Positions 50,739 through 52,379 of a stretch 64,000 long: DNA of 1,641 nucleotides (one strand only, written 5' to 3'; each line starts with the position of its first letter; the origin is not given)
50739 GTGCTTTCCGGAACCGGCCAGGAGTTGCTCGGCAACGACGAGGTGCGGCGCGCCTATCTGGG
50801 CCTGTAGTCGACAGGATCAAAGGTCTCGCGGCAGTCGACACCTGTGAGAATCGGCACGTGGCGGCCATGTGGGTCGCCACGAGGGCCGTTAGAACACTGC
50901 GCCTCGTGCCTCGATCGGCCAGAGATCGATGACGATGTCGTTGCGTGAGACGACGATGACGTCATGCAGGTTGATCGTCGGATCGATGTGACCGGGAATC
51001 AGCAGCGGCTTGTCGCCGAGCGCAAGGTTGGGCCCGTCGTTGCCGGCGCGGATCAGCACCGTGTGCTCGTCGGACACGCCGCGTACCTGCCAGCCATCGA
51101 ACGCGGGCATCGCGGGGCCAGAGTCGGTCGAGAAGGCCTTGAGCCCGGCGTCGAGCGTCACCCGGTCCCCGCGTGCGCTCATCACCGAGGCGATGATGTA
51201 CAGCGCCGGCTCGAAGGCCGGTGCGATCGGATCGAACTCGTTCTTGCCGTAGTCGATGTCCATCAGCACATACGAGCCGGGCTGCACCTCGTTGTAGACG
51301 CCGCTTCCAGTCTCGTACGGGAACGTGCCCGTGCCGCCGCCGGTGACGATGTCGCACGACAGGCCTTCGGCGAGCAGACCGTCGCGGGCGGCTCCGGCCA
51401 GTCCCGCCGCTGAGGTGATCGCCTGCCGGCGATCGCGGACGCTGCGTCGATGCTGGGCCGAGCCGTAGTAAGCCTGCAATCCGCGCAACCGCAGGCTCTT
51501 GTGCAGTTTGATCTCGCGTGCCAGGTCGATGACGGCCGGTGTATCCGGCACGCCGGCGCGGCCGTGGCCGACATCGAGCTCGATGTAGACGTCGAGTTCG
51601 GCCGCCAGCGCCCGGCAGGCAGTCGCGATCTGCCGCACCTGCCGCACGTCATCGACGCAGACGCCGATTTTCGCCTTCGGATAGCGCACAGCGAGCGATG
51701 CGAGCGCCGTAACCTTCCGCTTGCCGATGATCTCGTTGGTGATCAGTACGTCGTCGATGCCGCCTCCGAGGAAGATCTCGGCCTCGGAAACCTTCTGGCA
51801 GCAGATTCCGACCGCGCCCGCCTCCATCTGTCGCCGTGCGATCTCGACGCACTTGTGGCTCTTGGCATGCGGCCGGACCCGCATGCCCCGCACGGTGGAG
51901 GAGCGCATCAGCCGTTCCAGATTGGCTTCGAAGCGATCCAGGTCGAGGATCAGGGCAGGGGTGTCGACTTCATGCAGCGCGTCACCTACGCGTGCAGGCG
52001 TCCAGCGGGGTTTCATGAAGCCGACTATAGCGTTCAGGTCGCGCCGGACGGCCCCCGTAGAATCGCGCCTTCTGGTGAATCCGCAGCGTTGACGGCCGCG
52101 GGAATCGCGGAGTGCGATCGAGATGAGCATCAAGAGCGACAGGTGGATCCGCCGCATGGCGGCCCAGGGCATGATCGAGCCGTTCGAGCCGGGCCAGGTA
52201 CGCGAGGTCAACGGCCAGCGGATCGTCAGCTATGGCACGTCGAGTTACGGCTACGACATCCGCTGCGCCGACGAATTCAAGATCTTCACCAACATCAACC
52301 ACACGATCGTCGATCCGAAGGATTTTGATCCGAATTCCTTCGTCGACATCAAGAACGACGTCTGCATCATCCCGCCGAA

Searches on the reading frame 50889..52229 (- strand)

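Call 46: search_protein_families(library=pfam, proteins=[window:50889-52229:-], max_evalue=0.00001)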
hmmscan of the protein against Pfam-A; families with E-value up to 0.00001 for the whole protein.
window:50889-52229:- (446 aa): 2 families
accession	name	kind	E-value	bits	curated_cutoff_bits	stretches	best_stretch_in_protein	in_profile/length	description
PF01168.26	Ala_racemase_N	-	2.6e-21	76.8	24.1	1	96-323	2-217/220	Alanine racemase, N-terminal domain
PF14031.13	D-ser_dehydrat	-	1.8e-15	57.8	22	1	342-427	1-96/97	Putative serine dehydratase domain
